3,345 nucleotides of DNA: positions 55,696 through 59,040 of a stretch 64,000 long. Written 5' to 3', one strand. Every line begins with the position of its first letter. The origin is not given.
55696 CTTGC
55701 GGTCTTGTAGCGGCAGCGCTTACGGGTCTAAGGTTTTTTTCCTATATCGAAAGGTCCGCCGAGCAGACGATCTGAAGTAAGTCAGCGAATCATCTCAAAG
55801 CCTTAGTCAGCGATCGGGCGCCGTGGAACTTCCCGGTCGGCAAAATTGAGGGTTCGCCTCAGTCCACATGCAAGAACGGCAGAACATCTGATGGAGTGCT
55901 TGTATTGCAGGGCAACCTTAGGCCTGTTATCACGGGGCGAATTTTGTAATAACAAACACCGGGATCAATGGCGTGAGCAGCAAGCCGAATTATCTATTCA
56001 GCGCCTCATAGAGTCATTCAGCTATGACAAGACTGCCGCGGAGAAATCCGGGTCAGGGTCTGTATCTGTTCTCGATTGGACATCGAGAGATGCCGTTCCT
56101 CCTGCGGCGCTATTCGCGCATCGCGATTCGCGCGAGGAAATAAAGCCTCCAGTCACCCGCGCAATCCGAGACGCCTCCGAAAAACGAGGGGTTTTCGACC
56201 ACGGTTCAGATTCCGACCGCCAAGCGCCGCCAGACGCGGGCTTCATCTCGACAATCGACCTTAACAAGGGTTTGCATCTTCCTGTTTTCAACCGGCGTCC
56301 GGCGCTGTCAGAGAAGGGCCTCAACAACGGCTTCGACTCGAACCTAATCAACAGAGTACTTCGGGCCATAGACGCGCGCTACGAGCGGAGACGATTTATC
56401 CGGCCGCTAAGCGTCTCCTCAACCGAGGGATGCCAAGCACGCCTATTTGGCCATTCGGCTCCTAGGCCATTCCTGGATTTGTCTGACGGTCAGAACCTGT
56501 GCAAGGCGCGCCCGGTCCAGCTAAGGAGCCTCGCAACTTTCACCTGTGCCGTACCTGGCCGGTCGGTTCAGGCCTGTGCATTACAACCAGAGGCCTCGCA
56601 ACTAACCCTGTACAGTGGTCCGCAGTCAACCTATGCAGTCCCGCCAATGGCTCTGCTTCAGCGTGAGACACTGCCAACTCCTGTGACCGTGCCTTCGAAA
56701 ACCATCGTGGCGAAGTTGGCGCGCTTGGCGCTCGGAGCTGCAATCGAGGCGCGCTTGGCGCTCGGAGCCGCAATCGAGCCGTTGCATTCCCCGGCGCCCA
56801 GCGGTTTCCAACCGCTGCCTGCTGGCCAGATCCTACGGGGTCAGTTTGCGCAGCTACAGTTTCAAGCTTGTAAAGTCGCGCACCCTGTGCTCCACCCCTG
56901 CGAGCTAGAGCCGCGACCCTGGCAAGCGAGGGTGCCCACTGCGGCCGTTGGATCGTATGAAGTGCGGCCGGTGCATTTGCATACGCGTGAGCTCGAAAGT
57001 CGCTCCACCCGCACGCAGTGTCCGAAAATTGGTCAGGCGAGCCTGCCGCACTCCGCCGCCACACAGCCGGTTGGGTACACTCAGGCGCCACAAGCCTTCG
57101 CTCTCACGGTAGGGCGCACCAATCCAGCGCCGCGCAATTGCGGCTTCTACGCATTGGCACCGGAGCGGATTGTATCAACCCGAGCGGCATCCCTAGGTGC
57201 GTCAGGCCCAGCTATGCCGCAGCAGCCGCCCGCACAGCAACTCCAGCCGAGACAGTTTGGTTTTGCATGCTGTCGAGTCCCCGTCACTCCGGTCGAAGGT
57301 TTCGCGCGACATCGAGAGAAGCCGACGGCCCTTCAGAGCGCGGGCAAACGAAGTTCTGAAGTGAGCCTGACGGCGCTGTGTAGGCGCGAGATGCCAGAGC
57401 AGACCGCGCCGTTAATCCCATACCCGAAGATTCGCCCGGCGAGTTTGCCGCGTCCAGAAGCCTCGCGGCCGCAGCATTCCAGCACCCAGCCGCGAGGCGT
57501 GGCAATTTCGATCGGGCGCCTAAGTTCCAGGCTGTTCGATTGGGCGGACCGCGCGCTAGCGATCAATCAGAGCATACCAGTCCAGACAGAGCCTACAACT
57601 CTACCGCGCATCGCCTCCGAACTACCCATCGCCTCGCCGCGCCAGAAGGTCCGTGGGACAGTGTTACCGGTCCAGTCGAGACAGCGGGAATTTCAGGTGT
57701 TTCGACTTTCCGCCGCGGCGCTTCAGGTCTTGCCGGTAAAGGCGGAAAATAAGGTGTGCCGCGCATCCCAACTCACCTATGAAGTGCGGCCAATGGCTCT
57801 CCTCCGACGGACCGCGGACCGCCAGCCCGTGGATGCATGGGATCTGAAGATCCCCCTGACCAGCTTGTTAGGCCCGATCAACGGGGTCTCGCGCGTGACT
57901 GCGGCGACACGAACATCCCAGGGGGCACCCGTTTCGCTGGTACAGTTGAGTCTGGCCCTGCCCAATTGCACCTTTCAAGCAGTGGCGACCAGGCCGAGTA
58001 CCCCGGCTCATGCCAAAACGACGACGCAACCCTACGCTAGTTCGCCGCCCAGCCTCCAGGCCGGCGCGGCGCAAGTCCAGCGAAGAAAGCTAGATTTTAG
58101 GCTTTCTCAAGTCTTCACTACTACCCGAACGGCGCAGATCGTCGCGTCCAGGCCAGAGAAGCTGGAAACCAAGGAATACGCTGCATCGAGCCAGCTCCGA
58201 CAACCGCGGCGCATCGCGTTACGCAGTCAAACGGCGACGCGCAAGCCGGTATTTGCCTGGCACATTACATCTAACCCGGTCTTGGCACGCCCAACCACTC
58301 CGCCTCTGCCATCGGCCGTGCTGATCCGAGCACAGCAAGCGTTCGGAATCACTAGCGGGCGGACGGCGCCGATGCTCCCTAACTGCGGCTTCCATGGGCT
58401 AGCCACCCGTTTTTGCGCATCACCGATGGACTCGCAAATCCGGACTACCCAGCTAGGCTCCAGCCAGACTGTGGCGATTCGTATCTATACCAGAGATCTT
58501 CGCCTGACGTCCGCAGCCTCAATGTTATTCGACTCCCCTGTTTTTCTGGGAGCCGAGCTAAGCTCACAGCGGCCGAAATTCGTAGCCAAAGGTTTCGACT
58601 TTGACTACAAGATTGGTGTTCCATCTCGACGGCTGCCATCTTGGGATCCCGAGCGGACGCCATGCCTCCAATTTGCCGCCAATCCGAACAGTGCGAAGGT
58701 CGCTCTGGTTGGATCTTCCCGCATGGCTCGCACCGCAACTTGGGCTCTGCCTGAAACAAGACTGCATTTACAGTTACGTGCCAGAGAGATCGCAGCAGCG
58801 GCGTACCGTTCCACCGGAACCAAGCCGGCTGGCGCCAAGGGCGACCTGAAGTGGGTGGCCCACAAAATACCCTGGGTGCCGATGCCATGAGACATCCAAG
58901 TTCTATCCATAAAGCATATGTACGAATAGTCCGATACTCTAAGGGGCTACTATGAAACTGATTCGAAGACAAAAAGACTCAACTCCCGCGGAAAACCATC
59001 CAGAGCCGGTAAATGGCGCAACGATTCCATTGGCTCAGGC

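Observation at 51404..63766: Mirror-image paralogous module: [STK - TPR - 376-aa orphan] <> [~1000-aa orphan - TPR - HD-GYP/GGDEF]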

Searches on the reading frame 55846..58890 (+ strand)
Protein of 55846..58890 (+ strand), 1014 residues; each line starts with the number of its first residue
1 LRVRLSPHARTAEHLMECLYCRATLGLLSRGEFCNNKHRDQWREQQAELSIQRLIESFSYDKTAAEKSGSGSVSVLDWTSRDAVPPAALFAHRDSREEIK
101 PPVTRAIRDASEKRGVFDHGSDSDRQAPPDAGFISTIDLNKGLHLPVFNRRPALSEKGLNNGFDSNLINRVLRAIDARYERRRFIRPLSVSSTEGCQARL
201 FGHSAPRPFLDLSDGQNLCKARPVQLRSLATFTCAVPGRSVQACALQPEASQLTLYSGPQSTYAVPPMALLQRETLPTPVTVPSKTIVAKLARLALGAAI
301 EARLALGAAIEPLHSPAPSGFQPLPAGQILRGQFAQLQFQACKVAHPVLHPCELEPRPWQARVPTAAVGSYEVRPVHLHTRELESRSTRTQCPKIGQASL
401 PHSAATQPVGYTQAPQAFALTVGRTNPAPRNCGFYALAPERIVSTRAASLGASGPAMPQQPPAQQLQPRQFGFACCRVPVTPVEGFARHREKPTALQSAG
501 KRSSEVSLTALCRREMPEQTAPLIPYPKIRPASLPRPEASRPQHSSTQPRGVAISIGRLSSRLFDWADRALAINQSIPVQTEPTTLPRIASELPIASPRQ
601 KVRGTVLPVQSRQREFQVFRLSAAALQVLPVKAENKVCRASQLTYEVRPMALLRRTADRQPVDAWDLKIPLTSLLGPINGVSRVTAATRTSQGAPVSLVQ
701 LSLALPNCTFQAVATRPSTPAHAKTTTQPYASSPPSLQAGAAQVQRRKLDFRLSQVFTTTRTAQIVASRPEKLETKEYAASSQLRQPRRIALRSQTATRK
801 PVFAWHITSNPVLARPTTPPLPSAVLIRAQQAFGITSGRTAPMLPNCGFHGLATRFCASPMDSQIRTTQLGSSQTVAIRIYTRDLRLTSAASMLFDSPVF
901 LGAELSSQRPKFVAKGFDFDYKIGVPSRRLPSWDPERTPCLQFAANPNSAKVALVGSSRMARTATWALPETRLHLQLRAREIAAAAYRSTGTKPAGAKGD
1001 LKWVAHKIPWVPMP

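Call 4: search_protein_families(library=pfam, proteins=[window:55846-58890:+], max_evalue=0.01)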
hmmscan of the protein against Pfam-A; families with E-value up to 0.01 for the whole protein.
window:55846-58890:+ (1014 aa): 0 families

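Call 9: find_homologous_proteins(query=window:55891-58890:+, max_evalue=0.001)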
Query window:55891-58890:+ (999 aa): 9 proteins with E <= 0.001 among 8000 candidates.
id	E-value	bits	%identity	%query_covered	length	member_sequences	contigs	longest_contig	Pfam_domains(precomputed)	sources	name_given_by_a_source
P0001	0.0e+0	2110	95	100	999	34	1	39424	-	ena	-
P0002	0.0e+0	1879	87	100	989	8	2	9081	-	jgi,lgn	jgi:hypothetical protein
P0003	0.0e+0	1811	86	100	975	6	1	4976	-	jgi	-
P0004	0.0e+0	1647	80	100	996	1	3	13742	-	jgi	jgi:hypothetical protein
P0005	0.0e+0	1609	95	51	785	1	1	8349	-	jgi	jgi:hypothetical protein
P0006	0.0e+0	1483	73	100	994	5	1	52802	-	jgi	-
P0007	1.8e-149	518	40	100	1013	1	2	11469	-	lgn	-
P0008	6.3e-141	490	38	100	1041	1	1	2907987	-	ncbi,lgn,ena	-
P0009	3.5e-124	434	35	100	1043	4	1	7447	-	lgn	-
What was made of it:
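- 55891..58890 (+): Y: 999-aa basic (pI 10.6, net charge +60) orphan protein, predicted almost entirely unstructured, always directly upstream of TPR2. Full-length homologues at 35-95% identity (call 9).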

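Call 12: find_encoding_contigs(protein=P0008, flank=10000, max_places=3)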
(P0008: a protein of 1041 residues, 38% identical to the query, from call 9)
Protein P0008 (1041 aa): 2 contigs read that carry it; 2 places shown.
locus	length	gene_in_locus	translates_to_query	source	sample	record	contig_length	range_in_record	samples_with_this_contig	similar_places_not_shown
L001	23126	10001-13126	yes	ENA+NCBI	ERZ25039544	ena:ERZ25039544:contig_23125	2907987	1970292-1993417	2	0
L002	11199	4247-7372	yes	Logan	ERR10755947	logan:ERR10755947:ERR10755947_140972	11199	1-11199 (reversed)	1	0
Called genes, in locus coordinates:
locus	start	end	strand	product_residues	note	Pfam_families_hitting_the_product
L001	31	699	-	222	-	PF13742:tRNA_anti_2, PF01336:tRNA_anti-codon, PF02601:Exonuc_VII_L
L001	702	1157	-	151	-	-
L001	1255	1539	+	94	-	-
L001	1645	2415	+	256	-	PF00072:Response_reg, PF00486:Trans_reg_C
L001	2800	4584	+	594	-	PF07642:BBP2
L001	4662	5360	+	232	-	-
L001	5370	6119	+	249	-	-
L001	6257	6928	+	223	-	PF03929:PepSY_TM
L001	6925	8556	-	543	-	-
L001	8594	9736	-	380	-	-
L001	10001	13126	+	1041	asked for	-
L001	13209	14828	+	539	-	-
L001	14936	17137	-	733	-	PF06739:SBBP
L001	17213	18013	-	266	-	-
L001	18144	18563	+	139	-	PF00190:Cupin_1 (weak), PF07883:Cupin_2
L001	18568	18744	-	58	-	-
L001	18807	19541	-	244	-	PF00106:adh_short, PF08659:KR, PF23441:SDR, PF01370:Epimerase (weak), PF13561:adh_short_C2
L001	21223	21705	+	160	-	PF10162:G8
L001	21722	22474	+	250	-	PF24606:CEMIP_beta-hel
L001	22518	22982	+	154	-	-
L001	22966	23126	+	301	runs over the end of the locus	-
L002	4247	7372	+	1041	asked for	-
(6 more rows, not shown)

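Call 13: find_encoding_contigs(protein=P0007, flank=10000, max_places=3)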
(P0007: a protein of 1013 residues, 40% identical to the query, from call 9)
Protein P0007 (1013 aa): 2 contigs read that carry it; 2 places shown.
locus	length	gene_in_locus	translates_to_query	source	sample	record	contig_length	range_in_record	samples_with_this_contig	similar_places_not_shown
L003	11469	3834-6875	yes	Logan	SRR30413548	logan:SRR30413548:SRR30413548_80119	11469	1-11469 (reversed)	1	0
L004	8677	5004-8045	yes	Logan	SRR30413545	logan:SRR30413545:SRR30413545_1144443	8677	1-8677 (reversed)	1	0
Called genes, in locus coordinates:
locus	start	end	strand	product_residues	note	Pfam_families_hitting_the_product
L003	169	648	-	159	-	PF01367:5_3_exonuc (weak)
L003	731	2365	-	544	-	-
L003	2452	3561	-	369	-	-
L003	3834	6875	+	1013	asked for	-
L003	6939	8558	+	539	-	-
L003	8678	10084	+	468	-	PF00111:Fer2, PF01799:Fer2_2, PF00941:FAD_binding_5, PF03450:CO_deh_flav_C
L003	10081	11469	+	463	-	?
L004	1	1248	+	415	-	?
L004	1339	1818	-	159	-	PF01367:5_3_exonuc (weak)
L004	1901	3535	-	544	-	-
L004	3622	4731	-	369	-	-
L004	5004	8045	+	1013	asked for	-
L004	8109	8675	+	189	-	?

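Call 18: search_solved_structures(query=A1, max_evalue=1)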
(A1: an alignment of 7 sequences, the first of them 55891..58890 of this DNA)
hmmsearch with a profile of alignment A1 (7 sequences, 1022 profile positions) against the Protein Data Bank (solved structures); distinct sequences matched with E-value up to 1: 1.
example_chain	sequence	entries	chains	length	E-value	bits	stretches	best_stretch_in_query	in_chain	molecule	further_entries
1oap_A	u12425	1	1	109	0.96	11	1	489-553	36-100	PEPTIDOGLYCAN-ASSOCIATED LIPOPROTEIN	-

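Call 19: search_protein_families(library=ncbifam, proteins=[window:55891-58890:+], max_evalue=0.01)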
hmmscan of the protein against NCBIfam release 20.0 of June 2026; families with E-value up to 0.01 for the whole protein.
window:55891-58890:+ (999 aa): 0 families

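Call 73: search_protein_representatives(alignment_id=A5)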
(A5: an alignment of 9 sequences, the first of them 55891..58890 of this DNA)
Query: 9 sequences, 1021 profile positions. Proteins with E-value up to 0.001 (for the whole library): 155; up to 1e-10: 24; up to 1e-30: 16. The best 150 are listed.
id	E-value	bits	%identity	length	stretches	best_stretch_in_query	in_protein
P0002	0.0e+00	1792.6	-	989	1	1-1021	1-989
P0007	0.0e+00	1498.9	-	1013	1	1-1021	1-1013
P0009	0.0e+00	1436.4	-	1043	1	1-1021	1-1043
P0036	2.4e-88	314.3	-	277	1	743-1021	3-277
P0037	2.0e-78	281.5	-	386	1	240-523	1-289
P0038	1.3e-74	268.8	-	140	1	1-140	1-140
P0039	5.4e-74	266.8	-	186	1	1-133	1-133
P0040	4.1e-68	247.3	-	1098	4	1-231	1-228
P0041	1.9e-50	188.9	-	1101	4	1-228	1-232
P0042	1.5e-48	182.6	-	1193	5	1-242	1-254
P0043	2.7e-44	168.5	-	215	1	1-184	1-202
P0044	6.8e-41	157.2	-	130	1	1-120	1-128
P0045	1.8e-39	152.5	-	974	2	1-420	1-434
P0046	1.2e-36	143.2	-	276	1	1-163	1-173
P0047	1.2e-34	136.5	-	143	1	887-1021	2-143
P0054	3.1e-11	59.0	-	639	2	1-42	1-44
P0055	6.4e-11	58.0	-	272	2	3-42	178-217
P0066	1.0e-06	44.1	-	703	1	1-118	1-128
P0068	1.2e-06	43.8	-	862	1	1-94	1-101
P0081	5.0e-06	41.8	-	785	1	1-117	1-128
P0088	1.2e-05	40.6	-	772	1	1-49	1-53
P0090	1.4e-05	40.3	-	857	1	1-44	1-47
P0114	7.7e-05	37.9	-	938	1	1-43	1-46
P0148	3.1e-04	35.9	-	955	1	1-43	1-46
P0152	3.5e-04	35.7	-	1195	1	1-53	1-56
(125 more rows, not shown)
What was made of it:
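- Tried and rejected: The exhaustive profile search (call 73) answered that question instead.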

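Call 74: predict_structure(alignment_id=A5)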
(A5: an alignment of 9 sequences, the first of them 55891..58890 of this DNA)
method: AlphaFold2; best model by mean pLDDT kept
length: 999 residues; sequences in the alignment: 9
mean_pLDDT: 28.3   pTM: 0.20
mean pLDDT of the five models: 28.3, 27.1, 25.0, 24.9, 23.1
residues with pLDDT >= 90: 0; 70-90: 0; 50-70: 15; < 50: 984
segments of 3 or more residues with pLDDT < 50: 1-19, 34-36, 41-999
pLDDT, mean of each block of 10 residues (from residue 1): 45 40 53 50 43 34 35 34 34 32 29 30 35 27 32 29 25 25 26 31 32 25 25 25 24 25 28 25 26 27 30 29 27 28 31 27 25 26 27 29 25 25 24 26 30 25 25 29 28 27 31 31 30 28 25 26 27 27 27 26 24 26 24 23 25 25 26 26 23 24 27 26 24 24 24 26 24 25 26 25 30 26 25 23 24 26 28 26 28 26 26 25 26 29 26 27 32 34 34 31
secondary structure, 60 per line:
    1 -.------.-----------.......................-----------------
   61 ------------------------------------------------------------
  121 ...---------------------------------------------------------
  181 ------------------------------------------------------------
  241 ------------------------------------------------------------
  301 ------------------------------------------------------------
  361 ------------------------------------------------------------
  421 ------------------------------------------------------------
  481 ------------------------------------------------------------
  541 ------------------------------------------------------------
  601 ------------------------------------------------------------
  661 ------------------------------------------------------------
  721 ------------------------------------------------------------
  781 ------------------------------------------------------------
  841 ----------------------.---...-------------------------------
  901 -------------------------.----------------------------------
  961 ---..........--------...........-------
elements in order (helices of 4 or more, strands of 3 or more residues): H21-43 H964-973 H982-992

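Call 75: search_protein_families(library=pfam, proteins=[P0054, P0066, P0068, P0081, P0088, P0090, P0114, P0148, P0152, P0055], max_evalue=0.001)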
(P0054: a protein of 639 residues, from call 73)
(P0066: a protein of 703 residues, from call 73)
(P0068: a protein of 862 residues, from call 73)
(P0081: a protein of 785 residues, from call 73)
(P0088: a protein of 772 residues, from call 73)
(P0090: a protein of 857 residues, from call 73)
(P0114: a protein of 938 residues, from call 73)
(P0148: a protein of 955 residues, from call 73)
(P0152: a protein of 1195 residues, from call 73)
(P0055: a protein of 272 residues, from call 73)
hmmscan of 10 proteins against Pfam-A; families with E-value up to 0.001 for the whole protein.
P0054 (639 aa): 0 families

P0066 (703 aa): 0 families

P0068 (862 aa): 0 families

P0081 (785 aa): 0 families

P0088 (772 aa): 0 families

P0090 (857 aa): 0 families

P0114 (938 aa): 0 families

P0148 (955 aa): 0 families

P0152 (1195 aa): 0 families

P0055 (272 aa): 0 families

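Call 78: find_encoding_contigs(protein=P0114, flank=6000, max_places=3)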
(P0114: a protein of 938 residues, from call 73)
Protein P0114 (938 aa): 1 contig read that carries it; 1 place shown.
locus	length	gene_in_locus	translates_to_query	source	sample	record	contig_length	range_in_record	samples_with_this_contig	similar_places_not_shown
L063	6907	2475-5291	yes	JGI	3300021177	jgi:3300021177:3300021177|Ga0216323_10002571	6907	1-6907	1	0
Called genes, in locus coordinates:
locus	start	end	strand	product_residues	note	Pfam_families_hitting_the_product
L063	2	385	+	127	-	?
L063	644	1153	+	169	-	PF02559:CarD_TRCF_RID, PF21095:CarD_C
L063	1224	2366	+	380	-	PF02746:MR_MLE_N, PF13378:MR_MLE_C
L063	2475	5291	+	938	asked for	-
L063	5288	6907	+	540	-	?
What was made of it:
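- In L063 the TPR gene overlaps the stop of its partner by 4 bp (call 78).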

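Call 79: find_encoding_contigs(protein=P0081, flank=6000, max_places=3)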
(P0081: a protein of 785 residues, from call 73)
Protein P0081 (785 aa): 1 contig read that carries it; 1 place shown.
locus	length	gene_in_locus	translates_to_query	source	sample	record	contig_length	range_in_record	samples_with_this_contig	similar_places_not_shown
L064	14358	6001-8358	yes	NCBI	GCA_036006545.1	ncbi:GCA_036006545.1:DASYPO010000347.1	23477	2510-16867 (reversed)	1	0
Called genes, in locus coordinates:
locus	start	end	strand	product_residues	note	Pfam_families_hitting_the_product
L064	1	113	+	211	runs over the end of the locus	PF01168:Ala_racemase_N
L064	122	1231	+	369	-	PF13524:Glyco_trans_1_2 (faint), PF13692:Glyco_trans_1_4 (weak)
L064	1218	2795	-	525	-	PF00263:Secretin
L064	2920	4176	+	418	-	-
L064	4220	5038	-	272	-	PF04513:Baculo_PEP_C (faint)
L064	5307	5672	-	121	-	PF03259:Robl_LC7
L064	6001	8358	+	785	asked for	-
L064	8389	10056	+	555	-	-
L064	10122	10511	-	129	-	PF00903:Glyoxalase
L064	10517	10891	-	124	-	PF00903:Glyoxalase, PF22677:Ble-like_N (weak)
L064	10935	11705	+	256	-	PF02311:AraC_binding, PF07883:Cupin_2 (weak), PF00165:HTH_AraC (faint), PF12833:HTH_18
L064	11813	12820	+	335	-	PF00158:Sigma54_activat, PF14532:Sigma54_activ_2, PF01078:Mg_chelatase (faint), PF07728:AAA_5, PF25601:AAA_lid_14, PF02954:HTH_8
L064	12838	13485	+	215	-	PF01923:Cob_adeno_trans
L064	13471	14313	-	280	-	PF01370:Epimerase, PF08338:DUF1731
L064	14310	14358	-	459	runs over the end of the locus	PF00875:DNA_photolyase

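Call 95: search_protein_families(library=padloc, proteins=[window:55891-58890:+], max_evalue=0.001)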
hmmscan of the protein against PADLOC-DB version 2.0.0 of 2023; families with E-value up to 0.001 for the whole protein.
window:55891-58890:+ (999 aa): 0 families

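Call 99: list_cluster_members(proteins=[P0081, P0088, P0008, P0024, L064:8389-10056:+, L001:6925-8556:-])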
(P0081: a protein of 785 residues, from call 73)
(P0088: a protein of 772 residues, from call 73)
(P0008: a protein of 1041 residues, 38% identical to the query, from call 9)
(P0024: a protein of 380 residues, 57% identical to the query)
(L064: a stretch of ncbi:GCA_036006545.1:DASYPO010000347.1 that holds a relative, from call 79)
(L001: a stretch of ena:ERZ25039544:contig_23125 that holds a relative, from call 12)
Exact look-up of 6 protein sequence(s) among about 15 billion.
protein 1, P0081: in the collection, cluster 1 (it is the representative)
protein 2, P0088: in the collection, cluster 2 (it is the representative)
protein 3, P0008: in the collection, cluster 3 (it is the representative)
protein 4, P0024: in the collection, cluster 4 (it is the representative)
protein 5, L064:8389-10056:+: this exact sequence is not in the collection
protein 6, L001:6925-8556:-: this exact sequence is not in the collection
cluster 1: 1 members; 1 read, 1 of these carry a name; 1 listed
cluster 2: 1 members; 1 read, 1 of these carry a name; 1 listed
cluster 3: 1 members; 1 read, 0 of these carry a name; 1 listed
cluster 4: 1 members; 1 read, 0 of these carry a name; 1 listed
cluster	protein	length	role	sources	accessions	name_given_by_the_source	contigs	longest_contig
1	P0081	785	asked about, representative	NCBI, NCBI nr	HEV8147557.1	MAG TPA: hypothetical protein VGP79_14300 [Bryobacteraceae bacterium] | hypothetical protein [Bryobacteraceae bacterium]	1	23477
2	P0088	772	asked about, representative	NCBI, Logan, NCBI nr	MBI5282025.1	MAG: hypothetical protein HY858_10110 [Candidatus Solibacter usitatus] | hypothetical protein [Candidatus Solibacter usitatus]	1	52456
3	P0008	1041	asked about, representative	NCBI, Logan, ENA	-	-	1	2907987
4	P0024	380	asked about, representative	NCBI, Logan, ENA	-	-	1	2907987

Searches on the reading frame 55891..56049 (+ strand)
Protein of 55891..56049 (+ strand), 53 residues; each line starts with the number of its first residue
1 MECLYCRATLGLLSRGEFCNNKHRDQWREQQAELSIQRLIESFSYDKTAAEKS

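Call 26: search_protein_families(library=pfam, proteins=[window:55891-56049:+], max_evalue=10)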
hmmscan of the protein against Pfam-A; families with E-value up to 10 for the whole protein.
seq(53 aa): 0 families
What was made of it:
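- On TRASH / zf-FCS type zinc fingers: No Pfam family at E up to 10 for the isolated module (call 26).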

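Call 28: find_homologous_proteins(query=A3, max_evalue=0.01)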
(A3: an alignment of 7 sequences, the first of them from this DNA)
Query A3 (7 sequences): 1 candidates shared short words with the query, none scored E <= 0.01.
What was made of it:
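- Tried and rejected: The third word-based protein search, with the 51-aa N-terminal alignment, returned nothing usable (call 28).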

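Call 85: search_solved_structures(query=A3, max_evalue=10)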
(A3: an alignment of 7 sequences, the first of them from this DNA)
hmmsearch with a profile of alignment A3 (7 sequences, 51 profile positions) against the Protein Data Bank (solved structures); distinct sequences matched with E-value up to 10: 4.
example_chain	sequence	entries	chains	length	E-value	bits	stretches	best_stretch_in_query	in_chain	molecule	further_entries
9nqx_A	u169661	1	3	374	0.89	12.6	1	8-31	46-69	Sialidase-2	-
6kwa_A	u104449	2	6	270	1.2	12.1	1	13-36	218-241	2-oxoglutarate (2OG) and Fe(II)-dependent oxygenase superfamily protein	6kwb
2f24_A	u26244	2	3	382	1.5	11.8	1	8-31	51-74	Sialidase 2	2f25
6ugm_X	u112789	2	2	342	3.1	10.8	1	14-29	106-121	Spp1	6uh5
